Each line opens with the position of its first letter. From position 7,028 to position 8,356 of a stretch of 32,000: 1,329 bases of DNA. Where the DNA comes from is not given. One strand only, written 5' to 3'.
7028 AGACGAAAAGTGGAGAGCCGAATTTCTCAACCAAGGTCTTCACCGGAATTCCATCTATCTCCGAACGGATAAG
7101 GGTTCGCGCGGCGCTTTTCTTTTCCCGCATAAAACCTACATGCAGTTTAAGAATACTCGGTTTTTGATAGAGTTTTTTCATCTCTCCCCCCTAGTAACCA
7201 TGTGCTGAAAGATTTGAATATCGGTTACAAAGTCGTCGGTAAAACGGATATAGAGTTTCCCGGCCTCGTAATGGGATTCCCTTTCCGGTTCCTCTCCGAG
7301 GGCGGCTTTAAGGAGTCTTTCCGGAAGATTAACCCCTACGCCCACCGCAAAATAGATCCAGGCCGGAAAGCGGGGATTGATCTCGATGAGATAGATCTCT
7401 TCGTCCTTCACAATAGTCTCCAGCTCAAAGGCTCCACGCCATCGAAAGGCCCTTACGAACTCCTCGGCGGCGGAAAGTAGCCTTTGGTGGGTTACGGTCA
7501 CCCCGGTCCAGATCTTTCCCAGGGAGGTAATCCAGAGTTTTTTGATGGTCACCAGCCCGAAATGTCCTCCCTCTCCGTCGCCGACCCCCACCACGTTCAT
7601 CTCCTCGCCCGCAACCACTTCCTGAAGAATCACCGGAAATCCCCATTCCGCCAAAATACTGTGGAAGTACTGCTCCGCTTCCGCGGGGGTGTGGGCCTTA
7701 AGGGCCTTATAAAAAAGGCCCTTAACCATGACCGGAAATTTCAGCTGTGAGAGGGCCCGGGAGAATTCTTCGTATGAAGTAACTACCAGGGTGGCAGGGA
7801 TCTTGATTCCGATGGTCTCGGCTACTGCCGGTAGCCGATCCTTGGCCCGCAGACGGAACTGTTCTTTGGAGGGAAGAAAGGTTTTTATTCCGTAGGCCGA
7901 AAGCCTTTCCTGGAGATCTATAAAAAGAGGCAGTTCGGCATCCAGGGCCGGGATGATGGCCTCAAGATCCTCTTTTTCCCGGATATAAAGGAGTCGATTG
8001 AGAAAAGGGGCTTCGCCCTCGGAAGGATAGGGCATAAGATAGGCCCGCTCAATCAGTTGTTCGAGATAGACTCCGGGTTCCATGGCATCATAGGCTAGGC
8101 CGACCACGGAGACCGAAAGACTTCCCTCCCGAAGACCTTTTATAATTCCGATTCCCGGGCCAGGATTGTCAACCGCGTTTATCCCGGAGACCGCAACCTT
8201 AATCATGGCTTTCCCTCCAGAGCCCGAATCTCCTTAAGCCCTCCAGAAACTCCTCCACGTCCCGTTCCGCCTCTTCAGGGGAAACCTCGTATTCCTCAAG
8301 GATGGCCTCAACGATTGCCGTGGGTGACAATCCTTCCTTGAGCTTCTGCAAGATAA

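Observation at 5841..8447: PqqD-like protein + ATP-grasp ligase + fold-type III decarboxylase triad with no visible precursor peptide or carrier protein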

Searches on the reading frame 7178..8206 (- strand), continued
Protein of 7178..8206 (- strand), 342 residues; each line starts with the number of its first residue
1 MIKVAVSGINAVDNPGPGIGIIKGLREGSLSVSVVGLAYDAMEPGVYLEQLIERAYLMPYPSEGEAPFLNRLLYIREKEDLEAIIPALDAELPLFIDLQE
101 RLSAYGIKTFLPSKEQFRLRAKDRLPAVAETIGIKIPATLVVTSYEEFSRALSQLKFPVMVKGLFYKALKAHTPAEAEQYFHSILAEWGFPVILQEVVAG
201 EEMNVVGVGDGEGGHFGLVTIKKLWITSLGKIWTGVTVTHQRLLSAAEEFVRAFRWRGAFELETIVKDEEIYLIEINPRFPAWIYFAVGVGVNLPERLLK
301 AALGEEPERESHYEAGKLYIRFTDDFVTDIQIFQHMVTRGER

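Call 11: find_encoding_contigs(protein=P0060, flank=8000, max_places=1)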
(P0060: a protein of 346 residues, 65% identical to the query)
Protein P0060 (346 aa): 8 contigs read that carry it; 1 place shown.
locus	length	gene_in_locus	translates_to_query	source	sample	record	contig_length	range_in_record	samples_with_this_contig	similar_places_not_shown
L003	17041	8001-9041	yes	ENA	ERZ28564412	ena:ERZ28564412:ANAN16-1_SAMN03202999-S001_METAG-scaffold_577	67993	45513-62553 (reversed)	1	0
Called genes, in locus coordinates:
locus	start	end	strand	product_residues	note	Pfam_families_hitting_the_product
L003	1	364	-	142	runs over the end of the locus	PF07811:TadE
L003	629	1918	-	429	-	-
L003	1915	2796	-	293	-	PF17131:TP_0789-like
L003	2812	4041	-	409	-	PF12704:MacB_PCD, PF02687:FtsX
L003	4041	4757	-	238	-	PF02463:SMC_N, PF00005:ABC_tran, PF13304:AAA_21 (weak)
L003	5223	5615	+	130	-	PF02635:DsrE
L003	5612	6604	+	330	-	PF00005:ABC_tran, PF13304:AAA_21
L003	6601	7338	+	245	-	PF01061:ABC2_membrane, PF03379:CcmB (weak), PF12698:ABC2_membrane_3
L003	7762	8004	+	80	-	PF05402:PqqD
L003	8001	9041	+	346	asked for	PF02222:ATP-grasp (faint), PF02655:ATP-grasp_3, PF02786:CPSase_L_D2 (faint), PF15632:ATPgrasp_Ter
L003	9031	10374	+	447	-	PF02784:Orn_Arg_deC_N, PF01168:Ala_racemase_N (weak), PF00278:Orn_DAP_Arg_deC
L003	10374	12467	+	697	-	PF03253:UT, PF01551:Peptidase_M23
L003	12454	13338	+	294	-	-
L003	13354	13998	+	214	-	PF13428:TPR_14 (faint), PF13432:TPR_16 (faint), PF14559:TPR_19 (faint)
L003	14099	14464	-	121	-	-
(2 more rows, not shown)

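Call 15: find_related_loci(query=A1, collection=genome_contigs, flank=10000)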
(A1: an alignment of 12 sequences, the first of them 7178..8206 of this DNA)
Query A1 (342 aa) in genome_contigs; peptide patterns used: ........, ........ (x = any residue, [..] = any of these).
265 stretches matched a pattern; 232 encode a relative of the query (tblastn E <= 1e-3); the best 80 are kept; 80 distinct loci.
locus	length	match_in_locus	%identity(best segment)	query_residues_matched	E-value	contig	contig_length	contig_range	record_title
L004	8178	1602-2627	83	1-342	0e+0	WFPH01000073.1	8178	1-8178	MAG: Thermosulfurimonas sp. isolate S012_5 k151_231867, whole genome shotgun sequence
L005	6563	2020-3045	82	1-342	0e+0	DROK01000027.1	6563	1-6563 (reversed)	MAG TPA_asm: Thermodesulfatator atlanticus isolate HyVt-533 HyVt-533_k145_1092317, whole genome shotgun sequence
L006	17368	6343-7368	81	1-342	0e+0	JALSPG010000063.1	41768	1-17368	MAG: Thermodesulfobacteriales bacterium isolate 356-284_metabat2_scaf2bin.037 356-284_scaffold_273_c1, whole genome shot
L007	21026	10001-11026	81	1-342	2e-180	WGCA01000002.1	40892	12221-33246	MAG: Thermodesulfobacteriaceae bacterium isolate S144_47_esom k151_122409, whole genome shotgun sequence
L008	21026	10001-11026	79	1-342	2e-174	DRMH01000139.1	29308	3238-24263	MAG TPA_asm: Thermosulfurimonas dismutans isolate HyVt-483 HyVt-483_k145_992652, whole genome shotgun sequence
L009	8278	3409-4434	78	1-342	2e-173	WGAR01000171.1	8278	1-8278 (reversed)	MAG: Thermodesulfobacteriaceae bacterium isolate S143_67 k151_62342, whole genome shotgun sequence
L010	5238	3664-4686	70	1-341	2e-168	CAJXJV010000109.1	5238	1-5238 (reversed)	MAG TPA_asm: uncultured Desulfurobacterium sp. isolate ERR1163132_bin.3_MetaBAT_v2.12.1_MAG genome assembly, contig: NOD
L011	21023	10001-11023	67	1-341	2e-160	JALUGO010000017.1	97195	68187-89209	MAG: Desulfurobacteriaceae bacterium isolate S143_metabat2_scaf2bin.186 S143_NODE_46_length_97195_cov_7.254420, whole ge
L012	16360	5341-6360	67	2-341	5e-159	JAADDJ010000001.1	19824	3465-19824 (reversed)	MAG: Thermotogota bacterium isolate L_MaxBin.116 contig-127_2490, whole genome shotgun sequence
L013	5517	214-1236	70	1-341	1e-159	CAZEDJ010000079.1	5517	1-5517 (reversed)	MAG TPA_asm: uncultured bacterium isolate SRP144503_co3_142 genome assembly, contig: NODE_8067_length_5517_cov_18.476199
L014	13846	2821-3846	70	1-342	3e-157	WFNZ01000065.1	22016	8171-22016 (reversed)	MAG: Thermovibrio sp. isolate S012_127_esom k151_71874, whole genome shotgun sequence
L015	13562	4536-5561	69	1-342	4e-157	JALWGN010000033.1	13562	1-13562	MAG: Desulfurobacteriaceae bacterium isolate T11_metabat2_scaf2bin.178 T11_NODE_1941_length_13562_cov_7.404615, whole ge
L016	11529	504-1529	69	1-342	5e-157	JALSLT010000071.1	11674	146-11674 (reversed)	MAG: Desulfurobacterium sp. isolate 355-202_metabat2_scaf2bin.045 355-202_scaffold_3921_c1, whole genome shotgun sequenc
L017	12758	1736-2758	65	1-341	8e-157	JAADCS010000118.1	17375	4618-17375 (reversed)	MAG: Thermotogota bacterium isolate L_MaxBin.031 contig-127_3184, whole genome shotgun sequence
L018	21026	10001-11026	69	1-342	2e-156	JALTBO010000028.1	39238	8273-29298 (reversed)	MAG: Desulfurobacteriaceae bacterium isolate S013_maxbin2_scaf2bin.035 S013_NODE_144_length_39238_cov_188.730178, whole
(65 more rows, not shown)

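Call 23: search_solved_structures(query=window:7178-8206:-, max_evalue=0.01)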
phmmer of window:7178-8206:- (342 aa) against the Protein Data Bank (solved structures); distinct sequences matched with E-value up to 0.01: 4.
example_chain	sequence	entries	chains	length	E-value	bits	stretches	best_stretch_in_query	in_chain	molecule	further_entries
2pn1_A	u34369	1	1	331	2.8e-09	39.8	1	53-304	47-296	Carbamoylphosphate synthase large subunit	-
1a9x_A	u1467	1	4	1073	2.6e-06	29.9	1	83-295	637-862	CARBAMOYL PHOSPHATE SYNTHETASE (LARGE CHAIN)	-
1bxr_A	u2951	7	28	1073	4.6e-06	29.2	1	83-295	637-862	CARBAMOYL-PHOSPHATE SYNTHASE | CARBAMOYL PHOSPHATE SYNTHETASE: LARGE SUBUNIT | CARBAMOYL PHOSPHATE SYNTHETASE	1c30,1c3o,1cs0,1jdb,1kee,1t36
1ce8_A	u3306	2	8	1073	4.7e-06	29.1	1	83-295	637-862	PROTEIN (CARBAMOYL-PHOSPHATE SYNTHASE) | carbamoyl phosphate synthetase large chain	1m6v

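Call 78: search_protein_families(library=padloc, proteins=[window:7178-8206:-], max_evalue=0.001)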
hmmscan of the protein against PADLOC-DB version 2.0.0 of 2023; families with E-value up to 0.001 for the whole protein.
window:7178-8206:- (342 aa): 0 families

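Call 89: search_protein_representatives(alignment_id=A1)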
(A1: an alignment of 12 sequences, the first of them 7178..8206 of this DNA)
Query: 12 sequences, 342 profile positions. Proteins with E-value up to 0.001 (for the whole library): 8375; up to 1e-10: 1927; up to 1e-30: 298. The best 150 are listed.
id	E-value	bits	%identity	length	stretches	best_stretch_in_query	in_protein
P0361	3.1e-143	493.1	-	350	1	2-341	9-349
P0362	9.4e-130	448.7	-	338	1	3-341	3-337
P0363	1.9e-129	447.7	-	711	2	4-327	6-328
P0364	3.6e-128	443.5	-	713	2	2-330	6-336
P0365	5.1e-127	439.8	-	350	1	2-340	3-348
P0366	1.4e-116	405.4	-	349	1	2-338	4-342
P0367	7.2e-115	399.8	-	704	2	2-337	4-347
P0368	2.6e-114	398.0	-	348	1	4-336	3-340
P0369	3.6e-112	391.0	-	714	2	2-339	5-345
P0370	7.6e-111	386.6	-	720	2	2-337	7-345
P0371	2.5e-110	384.9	-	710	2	2-323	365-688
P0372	5.7e-109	380.4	-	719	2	3-330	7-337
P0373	1.2e-108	379.4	-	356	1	3-339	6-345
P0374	1.0e-106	373.0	-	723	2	2-337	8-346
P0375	1.6e-106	372.4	-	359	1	2-341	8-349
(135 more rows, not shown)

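Call 90: find_encoding_contigs(protein=P0363, flank=8000, max_places=2)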
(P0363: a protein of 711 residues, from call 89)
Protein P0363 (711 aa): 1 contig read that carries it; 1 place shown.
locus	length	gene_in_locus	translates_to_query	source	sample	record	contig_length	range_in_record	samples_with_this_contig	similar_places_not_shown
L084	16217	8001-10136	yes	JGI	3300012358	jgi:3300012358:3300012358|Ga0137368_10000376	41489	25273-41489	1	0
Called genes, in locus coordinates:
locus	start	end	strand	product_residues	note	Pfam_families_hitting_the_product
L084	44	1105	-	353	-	PF13593:SBF_like (weak), PF01758:SBF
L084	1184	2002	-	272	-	PF01135:PCMT (weak), PF05175:MTS (weak), PF01209:Ubie_methyltran, PF13489:Methyltransf_23, PF13847:Methyltransf_31, PF08241:Methyltransf_11, PF08242:Methyltransf_12, PF13649:Methyltransf_25, +2 more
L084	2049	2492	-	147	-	PF00903:Glyoxalase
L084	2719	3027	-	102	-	PF12802:MarR_2 (weak), PF12840:HTH_20, PF01022:HTH_5, PF01978:TrmB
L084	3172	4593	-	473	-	PF00072:Response_reg, PF00158:Sigma54_activat, PF14532:Sigma54_activ_2, PF25601:AAA_lid_14, PF02954:HTH_8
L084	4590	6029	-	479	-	PF00512:HisKA, PF02518:HATPase_c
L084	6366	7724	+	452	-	-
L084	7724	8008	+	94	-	PF05402:PqqD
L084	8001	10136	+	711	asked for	PF15632:ATPgrasp_Ter, PF02655:ATP-grasp_3 (weak), PF15632:ATPgrasp_Ter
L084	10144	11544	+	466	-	PF00278:Orn_DAP_Arg_deC, PF02784:Orn_Arg_deC_N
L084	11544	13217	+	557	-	PF03253:UT, PF02146:SIR2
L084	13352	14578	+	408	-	PF01408:GFO_IDH_MocA, PF02894:GFO_IDH_MocA_C, PF22725:GFO_IDH_MocA_C3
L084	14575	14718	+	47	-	-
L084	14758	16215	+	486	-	?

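Call 92: find_encoding_contigs(protein=P0364, flank=8000, max_places=2)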
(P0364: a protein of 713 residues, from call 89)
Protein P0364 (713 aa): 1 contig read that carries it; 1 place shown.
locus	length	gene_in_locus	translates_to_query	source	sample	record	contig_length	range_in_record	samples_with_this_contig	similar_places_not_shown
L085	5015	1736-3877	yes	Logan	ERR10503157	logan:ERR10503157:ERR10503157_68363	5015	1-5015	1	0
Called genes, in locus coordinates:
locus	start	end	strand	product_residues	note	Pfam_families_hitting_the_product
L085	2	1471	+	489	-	?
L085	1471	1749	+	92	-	PF05402:PqqD (weak)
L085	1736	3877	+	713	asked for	PF02655:ATP-grasp_3 (faint), PF02786:CPSase_L_D2 (faint), PF13549:ATP-grasp_5 (faint), PF15632:ATPgrasp_Ter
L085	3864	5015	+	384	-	?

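Call 93: find_encoding_contigs(protein=P0371, flank=8000, max_places=2)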
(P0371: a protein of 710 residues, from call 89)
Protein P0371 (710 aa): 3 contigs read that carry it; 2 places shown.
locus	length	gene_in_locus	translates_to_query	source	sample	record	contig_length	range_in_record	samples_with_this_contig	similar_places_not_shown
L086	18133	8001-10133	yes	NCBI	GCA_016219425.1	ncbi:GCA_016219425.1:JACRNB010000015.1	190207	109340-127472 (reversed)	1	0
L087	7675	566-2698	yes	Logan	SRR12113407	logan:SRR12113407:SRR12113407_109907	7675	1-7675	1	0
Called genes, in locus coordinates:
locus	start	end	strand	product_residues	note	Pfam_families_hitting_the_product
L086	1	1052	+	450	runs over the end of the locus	PF04851:ResIII (weak), PF00270:DEAD, PF00271:Helicase_C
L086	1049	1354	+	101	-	PF11743:DUF3301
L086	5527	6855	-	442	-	PF11808:PhoR, PF00989:PAS (faint), PF08448:PAS_4 (faint), PF00512:HisKA, PF02518:HATPase_c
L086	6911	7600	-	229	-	PF00072:Response_reg, PF00486:Trans_reg_C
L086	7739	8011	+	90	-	PF05402:PqqD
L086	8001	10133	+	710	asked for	PF02786:CPSase_L_D2 (faint), PF02655:ATP-grasp_3 (faint), PF15632:ATPgrasp_Ter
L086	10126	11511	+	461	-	PF01168:Ala_racemase_N, PF02784:Orn_Arg_deC_N, PF00278:Orn_DAP_Arg_deC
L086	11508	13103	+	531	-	PF03253:UT, PF02146:SIR2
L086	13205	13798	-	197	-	PF07719:TPR_2 (faint), PF13428:TPR_14 (faint), PF13174:TPR_6 (faint), PF13424:TPR_12 (faint), PF00515:TPR_1 (weak), PF14559:TPR_19 (weak)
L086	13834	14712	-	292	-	-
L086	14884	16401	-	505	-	PF00909:Ammonium_transp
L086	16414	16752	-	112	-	PF00543:P-II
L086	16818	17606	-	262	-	PF09694:Gcw_chp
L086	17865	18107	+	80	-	PF04380:BMFP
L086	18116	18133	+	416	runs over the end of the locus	PF01435:Peptidase_M48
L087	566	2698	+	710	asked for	PF02786:CPSase_L_D2 (faint), PF02655:ATP-grasp_3 (faint), PF15632:ATPgrasp_Ter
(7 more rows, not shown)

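Call 94: find_encoding_contigs(protein=P0366, flank=8000, max_places=2)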
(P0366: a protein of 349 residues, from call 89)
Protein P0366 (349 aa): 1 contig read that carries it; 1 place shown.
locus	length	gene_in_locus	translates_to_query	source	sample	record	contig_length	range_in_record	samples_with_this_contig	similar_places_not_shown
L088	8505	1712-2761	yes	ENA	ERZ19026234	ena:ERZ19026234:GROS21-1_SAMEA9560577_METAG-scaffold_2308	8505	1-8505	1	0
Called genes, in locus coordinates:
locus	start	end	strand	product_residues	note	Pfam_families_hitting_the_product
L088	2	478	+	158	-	?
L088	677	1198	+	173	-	-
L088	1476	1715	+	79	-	PF05402:PqqD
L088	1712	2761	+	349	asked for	PF15632:ATPgrasp_Ter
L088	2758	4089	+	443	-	PF00278:Orn_DAP_Arg_deC, PF01168:Ala_racemase_N (weak), PF02784:Orn_Arg_deC_N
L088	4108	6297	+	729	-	PF03253:UT, PF01551:Peptidase_M23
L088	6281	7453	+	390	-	-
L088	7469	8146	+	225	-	PF13428:TPR_14 (faint), PF13432:TPR_16 (faint), PF14559:TPR_19 (faint)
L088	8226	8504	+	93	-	?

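Call 101: find_related_loci(query=A5, collection=metagenome_contigs, flank=6000)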
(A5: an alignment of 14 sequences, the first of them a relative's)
Query A5 (710 aa) in metagenome_contigs; peptide patterns used: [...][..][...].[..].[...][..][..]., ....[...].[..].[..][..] (x = any residue, [..] = any of these).
600 stretches matched a pattern (row limit reached: there are more); 580 encode a relative of the query (tblastn E <= 1e-3); the best 80 are kept; 80 distinct loci.
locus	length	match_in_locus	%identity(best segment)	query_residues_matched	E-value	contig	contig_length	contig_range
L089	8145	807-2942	48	5-709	0e+0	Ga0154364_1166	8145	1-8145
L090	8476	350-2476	48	4-709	0e+0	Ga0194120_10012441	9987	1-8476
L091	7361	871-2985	43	3-705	0e+0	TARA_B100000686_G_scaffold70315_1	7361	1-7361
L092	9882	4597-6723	43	3-709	0e+0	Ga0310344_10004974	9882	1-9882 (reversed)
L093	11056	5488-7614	43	3-709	0e+0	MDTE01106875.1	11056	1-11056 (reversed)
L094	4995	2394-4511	42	4-710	0e+0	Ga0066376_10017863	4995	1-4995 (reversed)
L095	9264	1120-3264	40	3-703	0e+0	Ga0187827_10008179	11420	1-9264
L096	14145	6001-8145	39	3-703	0e+0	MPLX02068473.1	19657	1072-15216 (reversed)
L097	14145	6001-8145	39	3-703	0e+0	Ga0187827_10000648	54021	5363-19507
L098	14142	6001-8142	38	3-703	0e+0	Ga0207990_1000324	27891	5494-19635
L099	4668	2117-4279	43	4-709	0e+0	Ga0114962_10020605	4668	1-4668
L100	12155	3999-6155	43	4-709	2e-179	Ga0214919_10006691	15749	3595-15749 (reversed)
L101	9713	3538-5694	43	4-709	3e-179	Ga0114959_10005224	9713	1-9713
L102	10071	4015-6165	43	3-709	3e-176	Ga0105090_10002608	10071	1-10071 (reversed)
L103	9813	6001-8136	39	4-704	1e-175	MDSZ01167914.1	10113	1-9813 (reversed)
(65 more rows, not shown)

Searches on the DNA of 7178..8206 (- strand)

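Call 73: search_rna_families(sources=[L002, L003, L026, L027, L030, L041, L047, L051], threshold=gathering)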
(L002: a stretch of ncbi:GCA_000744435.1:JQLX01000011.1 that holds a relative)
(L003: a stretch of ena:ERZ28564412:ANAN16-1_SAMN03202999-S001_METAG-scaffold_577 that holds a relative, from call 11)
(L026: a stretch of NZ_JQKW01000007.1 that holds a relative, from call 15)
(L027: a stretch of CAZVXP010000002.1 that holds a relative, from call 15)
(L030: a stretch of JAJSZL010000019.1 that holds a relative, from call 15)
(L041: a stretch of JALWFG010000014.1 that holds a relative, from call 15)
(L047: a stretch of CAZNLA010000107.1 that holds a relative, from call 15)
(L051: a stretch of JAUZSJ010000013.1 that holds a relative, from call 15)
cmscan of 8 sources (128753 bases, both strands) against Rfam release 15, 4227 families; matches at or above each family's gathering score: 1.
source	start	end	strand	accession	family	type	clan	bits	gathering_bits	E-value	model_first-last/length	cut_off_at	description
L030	624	695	-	RF00005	tRNA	Gene; tRNA;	CL00001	74.9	29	2.9e-14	1-71/71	no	tRNA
